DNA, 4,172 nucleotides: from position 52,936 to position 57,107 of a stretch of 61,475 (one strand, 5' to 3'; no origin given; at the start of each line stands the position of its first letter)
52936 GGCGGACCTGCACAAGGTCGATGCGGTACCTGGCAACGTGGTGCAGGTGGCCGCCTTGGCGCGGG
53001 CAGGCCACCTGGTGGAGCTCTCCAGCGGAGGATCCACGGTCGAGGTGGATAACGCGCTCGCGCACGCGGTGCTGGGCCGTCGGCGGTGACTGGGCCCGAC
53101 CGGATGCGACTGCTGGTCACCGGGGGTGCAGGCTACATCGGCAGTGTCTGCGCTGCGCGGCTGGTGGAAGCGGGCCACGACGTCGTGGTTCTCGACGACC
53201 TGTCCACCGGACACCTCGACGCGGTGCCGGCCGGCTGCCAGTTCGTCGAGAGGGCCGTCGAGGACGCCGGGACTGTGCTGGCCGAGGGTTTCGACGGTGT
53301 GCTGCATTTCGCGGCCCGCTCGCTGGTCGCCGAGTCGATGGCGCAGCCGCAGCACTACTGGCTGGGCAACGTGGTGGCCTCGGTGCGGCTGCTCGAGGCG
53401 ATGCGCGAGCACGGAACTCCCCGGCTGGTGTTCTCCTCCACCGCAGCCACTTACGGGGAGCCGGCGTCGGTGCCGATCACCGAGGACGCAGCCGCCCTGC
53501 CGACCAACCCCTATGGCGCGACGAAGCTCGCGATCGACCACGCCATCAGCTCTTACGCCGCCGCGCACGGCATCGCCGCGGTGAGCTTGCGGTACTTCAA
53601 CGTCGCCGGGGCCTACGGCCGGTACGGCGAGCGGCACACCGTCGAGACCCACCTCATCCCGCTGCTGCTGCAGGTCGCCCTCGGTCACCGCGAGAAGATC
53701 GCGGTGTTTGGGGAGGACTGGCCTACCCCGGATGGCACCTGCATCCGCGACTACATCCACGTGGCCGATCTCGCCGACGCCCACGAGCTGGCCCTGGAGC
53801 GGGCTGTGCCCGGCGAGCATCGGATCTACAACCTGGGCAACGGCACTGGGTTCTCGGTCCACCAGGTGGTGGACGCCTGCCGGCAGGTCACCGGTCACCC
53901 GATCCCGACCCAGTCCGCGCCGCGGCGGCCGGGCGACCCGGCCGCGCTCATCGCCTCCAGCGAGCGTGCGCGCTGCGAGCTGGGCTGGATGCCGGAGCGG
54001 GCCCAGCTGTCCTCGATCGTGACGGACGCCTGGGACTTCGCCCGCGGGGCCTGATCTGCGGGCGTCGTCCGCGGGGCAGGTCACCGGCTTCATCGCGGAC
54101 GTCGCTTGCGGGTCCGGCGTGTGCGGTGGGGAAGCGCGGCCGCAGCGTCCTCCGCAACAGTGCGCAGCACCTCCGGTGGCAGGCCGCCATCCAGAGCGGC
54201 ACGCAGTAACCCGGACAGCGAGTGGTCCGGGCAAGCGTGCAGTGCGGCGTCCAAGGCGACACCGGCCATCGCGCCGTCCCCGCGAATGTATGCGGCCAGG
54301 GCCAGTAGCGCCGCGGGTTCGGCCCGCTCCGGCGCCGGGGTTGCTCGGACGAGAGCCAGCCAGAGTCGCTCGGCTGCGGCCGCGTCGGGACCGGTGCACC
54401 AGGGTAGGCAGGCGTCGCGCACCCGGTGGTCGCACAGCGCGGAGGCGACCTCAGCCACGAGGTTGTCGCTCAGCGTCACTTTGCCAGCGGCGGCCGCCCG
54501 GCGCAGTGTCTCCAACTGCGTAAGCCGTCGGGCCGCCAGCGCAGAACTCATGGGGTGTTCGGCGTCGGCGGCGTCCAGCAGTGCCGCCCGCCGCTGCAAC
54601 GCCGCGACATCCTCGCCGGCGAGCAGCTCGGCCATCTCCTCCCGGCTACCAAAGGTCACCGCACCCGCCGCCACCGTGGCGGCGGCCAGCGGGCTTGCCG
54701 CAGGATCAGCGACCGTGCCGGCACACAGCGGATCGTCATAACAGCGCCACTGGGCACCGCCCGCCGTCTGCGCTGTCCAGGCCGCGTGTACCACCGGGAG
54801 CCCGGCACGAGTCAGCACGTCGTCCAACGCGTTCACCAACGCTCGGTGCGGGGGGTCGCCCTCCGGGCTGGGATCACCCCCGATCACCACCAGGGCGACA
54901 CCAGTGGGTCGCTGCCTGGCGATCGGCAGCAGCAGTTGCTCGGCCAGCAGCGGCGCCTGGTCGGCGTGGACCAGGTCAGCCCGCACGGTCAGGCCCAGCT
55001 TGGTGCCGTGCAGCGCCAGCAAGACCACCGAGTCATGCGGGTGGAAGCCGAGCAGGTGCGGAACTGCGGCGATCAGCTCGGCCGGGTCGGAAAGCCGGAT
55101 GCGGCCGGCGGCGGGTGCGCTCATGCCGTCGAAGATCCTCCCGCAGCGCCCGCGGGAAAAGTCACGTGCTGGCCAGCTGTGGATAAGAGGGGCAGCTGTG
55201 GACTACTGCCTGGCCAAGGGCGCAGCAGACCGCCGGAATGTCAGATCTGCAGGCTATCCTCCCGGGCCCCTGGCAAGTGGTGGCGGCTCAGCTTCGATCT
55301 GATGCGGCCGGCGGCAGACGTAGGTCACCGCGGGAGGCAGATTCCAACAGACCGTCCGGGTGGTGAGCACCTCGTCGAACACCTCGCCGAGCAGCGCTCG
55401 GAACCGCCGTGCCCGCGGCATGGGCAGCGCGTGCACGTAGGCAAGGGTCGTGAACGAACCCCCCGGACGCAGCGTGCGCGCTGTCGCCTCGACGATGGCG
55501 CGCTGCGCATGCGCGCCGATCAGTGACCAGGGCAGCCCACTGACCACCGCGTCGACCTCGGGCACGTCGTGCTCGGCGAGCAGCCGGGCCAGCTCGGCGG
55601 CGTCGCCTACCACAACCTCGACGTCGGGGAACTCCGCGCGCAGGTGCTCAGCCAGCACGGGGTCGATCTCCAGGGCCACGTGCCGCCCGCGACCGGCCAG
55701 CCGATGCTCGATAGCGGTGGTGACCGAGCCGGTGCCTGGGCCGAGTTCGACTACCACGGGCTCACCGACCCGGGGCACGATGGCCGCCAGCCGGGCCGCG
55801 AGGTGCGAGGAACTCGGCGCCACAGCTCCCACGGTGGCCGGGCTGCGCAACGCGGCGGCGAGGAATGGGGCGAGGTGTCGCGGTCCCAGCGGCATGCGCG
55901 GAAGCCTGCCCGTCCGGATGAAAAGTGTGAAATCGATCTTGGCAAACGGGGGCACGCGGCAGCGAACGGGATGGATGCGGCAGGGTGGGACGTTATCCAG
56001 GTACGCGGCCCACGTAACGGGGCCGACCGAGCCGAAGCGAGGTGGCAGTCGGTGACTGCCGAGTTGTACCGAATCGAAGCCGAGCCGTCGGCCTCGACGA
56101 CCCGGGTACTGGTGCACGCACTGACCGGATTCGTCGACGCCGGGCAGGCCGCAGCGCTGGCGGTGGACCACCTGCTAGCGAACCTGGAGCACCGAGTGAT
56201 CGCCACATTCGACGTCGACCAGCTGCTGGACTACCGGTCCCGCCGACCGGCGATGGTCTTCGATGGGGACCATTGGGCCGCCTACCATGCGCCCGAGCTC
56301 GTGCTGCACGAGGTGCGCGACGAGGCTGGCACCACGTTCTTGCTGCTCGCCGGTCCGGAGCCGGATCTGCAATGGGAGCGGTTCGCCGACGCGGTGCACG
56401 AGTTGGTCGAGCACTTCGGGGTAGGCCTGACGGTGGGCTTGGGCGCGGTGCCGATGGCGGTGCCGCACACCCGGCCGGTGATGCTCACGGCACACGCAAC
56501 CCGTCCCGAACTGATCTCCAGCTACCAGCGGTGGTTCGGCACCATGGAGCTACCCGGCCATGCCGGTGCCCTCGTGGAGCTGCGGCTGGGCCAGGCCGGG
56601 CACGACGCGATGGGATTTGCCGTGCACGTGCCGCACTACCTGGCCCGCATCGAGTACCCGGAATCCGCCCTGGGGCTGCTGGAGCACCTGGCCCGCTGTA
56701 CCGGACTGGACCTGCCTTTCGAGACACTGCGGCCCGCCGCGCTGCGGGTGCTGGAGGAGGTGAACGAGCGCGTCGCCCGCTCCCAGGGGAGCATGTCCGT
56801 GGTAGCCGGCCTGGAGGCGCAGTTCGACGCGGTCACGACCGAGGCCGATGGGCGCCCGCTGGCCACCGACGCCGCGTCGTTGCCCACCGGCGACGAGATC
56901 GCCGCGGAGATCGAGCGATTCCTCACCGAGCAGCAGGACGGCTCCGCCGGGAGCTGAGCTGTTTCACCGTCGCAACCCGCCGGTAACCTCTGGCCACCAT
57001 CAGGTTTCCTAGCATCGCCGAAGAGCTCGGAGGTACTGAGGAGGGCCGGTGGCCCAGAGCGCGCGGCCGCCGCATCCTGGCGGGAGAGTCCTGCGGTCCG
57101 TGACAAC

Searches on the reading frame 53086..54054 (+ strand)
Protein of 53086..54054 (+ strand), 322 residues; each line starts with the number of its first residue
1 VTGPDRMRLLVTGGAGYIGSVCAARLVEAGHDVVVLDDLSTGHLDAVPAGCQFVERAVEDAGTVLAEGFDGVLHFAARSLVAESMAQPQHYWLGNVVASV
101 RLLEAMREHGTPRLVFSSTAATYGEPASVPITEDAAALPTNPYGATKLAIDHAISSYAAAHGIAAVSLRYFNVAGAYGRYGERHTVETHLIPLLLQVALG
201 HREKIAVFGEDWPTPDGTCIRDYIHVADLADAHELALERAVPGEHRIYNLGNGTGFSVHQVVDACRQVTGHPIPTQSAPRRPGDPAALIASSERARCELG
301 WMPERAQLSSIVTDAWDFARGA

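Call 10: search_protein_families(library=pfam, proteins=[window:53086-54054:+])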
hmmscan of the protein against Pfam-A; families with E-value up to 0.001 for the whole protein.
window:53086-54054:+ (322 aa): 6 families
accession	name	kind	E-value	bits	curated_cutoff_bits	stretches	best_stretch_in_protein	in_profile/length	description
PF01370.27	Epimerase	-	2.6e-55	187.9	20.9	1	10-251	2-240/240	NAD dependent epimerase/dehydratase family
PF16363.11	GDP_Man_Dehyd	-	6.4e-49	167.6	27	1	10-305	1-323/332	GDP-mannose 4,6 dehydratase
PF04321.23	RmlD_sub_bind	-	1.1e-09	38.2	27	1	7-168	1-150/287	RmlD substrate binding domain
PF02719.21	Polysacc_synt_2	-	1.7e-07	31.1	20.2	1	10-178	2-176/293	Polysaccharide biosynthesis protein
PF01073.25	3Beta_HSD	-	6.1e-06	25.9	22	1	10-128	1-126/280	3-beta hydroxysteroid dehydrogenase/isomerase family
PF13460.12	NAD_binding_10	-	2e-05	25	27.2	1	13-126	1-105/184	NAD(P)H-binding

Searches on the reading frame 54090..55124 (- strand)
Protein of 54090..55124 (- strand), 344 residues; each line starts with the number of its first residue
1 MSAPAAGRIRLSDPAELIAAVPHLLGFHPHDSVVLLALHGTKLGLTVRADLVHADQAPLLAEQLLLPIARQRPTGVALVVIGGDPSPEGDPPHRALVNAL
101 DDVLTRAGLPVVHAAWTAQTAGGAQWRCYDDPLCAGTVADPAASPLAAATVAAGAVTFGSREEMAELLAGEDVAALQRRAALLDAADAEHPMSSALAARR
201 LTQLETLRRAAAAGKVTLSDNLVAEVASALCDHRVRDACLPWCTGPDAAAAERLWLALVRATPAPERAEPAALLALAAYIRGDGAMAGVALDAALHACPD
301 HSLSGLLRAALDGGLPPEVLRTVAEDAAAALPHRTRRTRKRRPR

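Call 10: search_protein_families(library=pfam, proteins=[window:54090-55124:-])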
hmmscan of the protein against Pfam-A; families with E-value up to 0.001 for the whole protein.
window:54090-55124:- (344 aa): 1 family
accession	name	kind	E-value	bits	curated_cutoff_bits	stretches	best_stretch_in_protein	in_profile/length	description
PF13830.11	DUF4192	-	1.1e-86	292.1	27.8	1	14-318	1-321/321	Domain of unknown function (DUF4192)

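Call 44: find_homologous_proteins(query=window:54090-55124:-, max_evalue=1e-30)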
Query window:54090-55124:- (344 aa): 363 proteins with E <= 1e-30 among 8000 candidates; the best 120 are listed.
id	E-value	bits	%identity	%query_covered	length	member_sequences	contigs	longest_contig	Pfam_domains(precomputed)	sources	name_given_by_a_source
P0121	8.9e-212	720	100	100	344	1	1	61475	PF13830.12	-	-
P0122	1.4e-176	605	86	93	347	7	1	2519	PF13830.12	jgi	jgi:hypothetical protein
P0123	3.7e-175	600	85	94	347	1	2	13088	PF13830.12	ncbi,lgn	ncbi:MAG: DUF4192 domain-containing protein [Pseudonocardiaceae bacterium]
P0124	5.9e-175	599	84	94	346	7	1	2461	PF13830.12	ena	-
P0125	1.7e-174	598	85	94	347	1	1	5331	PF13830.12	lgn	-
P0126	8.4e-174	596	84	96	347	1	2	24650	PF13830.12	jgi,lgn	jgi:hypothetical protein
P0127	8.7e-174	596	85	94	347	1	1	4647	PF13830.12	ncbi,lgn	-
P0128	1.8e-173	595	84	97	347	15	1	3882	PF13830.12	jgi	jgi:Domain of unknown function (DUF4192)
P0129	6.7e-173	593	84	97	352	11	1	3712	PF13830.12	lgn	-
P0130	8.8e-173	592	84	94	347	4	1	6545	PF13830.12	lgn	-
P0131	2.6e-172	591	85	94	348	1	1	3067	PF13830.12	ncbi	ncbi:MAG: DUF4192 domain-containing protein [Pseudonocardiaceae bacterium]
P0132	5.6e-172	590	83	93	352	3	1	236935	PF13830.12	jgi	jgi:Domain of unknown function (DUF4192)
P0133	1.0e-171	589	83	94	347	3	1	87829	PF13830.12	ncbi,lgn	-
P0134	1.2e-171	588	85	94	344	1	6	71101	PF13830.12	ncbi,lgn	ncbi:MAG: DUF4192 domain-containing protein [Pseudonocardiaceae bacterium]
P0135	1.3e-171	588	84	97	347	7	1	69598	PF13830.12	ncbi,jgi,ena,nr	ncbi:MAG: DUF4192 domain-containing protein [Actinomycetota bacterium]|jgi:hypothetical protein|nr:D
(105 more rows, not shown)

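Call 45: find_encoding_contigs(protein=P0134, flank=10000, max_places=3)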
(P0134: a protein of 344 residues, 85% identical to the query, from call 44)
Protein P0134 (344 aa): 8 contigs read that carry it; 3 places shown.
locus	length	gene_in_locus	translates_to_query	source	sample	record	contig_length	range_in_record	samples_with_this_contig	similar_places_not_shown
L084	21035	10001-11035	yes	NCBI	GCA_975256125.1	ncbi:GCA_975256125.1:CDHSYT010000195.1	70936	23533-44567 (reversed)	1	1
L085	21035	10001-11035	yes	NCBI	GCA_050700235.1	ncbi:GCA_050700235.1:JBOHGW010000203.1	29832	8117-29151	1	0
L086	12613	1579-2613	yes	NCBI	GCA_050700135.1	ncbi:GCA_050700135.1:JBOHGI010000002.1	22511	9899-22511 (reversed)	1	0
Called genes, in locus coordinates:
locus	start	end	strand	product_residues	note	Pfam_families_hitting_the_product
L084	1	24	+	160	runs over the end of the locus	PF22811:Zn_ribbon_NrdR, PF03477:ATP-cone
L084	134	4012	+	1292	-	PF08471:Ribonuc_red_2_N, PF14528:LAGLIDADG_3, PF02867:Ribonuc_red_lgC, PF12637:TSCPD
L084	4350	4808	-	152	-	PF02627:CMD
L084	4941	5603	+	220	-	PF04542:Sigma70_r2, PF08281:Sigma70_r4_2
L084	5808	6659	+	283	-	PF01734:Patatin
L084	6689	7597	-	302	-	PF09754:PAC2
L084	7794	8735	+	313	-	PF01656:CbiA, PF13614:AAA_31 (weak)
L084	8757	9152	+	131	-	PF20704:KH_NucS_shadow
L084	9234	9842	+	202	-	PF00398:RrnaAD (weak), PF13649:Methyltransf_25 (weak)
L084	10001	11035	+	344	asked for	PF13830:DUF4192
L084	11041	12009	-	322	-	PF01073:3Beta_HSD, PF01370:Epimerase, PF02719:Polysacc_synt_2 (faint), PF04321:RmlD_sub_bind, PF13460:NAD_binding_10 (weak), PF16363:GDP_Man_Dehyd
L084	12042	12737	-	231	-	PF01325:Fe_dep_repress, PF12802:MarR_2 (weak), PF13412:HTH_24 (faint), PF02742:Fe_dep_repr_C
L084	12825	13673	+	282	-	PF00581:Rhodanese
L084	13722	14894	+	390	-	PF00850:Hist_deacetyl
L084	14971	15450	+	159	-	-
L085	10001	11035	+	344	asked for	PF13830:DUF4192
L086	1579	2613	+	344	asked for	PF13830:DUF4192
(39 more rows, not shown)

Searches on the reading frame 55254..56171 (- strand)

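Call 10: search_protein_families(library=pfam, proteins=[window:55254-56171:-])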
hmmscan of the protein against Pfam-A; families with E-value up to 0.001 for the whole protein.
window:55254-56171:- (305 aa): 4 families
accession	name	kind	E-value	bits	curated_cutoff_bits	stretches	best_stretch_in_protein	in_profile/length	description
PF13649.12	Methyltransf_25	-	4.9e-09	37.2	27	1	140-238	1-97/97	Methyltransferase domain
PF08241.18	Methyltransf_11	-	1.5e-06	29.2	21.2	1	142-240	2-93/95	Methyltransferase domain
PF00398.26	RrnaAD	-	1.6e-06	27.8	24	1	139-191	33-85/263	Ribosomal RNA adenine dimethylase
PF08242.18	Methyltransf_12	-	2.9e-05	25.2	30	1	141-239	1-97/98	Methyltransferase domain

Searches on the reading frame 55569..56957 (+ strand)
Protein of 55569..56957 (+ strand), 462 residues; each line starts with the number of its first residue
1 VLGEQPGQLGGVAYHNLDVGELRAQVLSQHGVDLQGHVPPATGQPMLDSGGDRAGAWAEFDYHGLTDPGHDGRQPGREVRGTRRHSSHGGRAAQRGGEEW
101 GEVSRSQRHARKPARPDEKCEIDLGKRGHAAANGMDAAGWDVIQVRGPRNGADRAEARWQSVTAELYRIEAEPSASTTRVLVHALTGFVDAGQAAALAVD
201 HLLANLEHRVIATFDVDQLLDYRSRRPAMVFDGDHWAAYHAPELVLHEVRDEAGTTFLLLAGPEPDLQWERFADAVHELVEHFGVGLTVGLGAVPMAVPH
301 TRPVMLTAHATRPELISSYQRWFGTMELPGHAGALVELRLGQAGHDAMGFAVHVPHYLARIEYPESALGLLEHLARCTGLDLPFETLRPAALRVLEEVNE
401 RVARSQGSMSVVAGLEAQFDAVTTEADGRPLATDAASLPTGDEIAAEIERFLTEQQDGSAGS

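Call 10: search_protein_families(library=pfam, proteins=[window:55569-56957:+])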
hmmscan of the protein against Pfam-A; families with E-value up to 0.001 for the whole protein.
window:55569-56957:+ (462 aa): 1 family
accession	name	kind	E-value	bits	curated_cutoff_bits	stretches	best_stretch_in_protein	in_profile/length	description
PF09754.15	PAC2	-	1.6e-66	224.7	25.8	1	184-400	1-213/215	PAC2 family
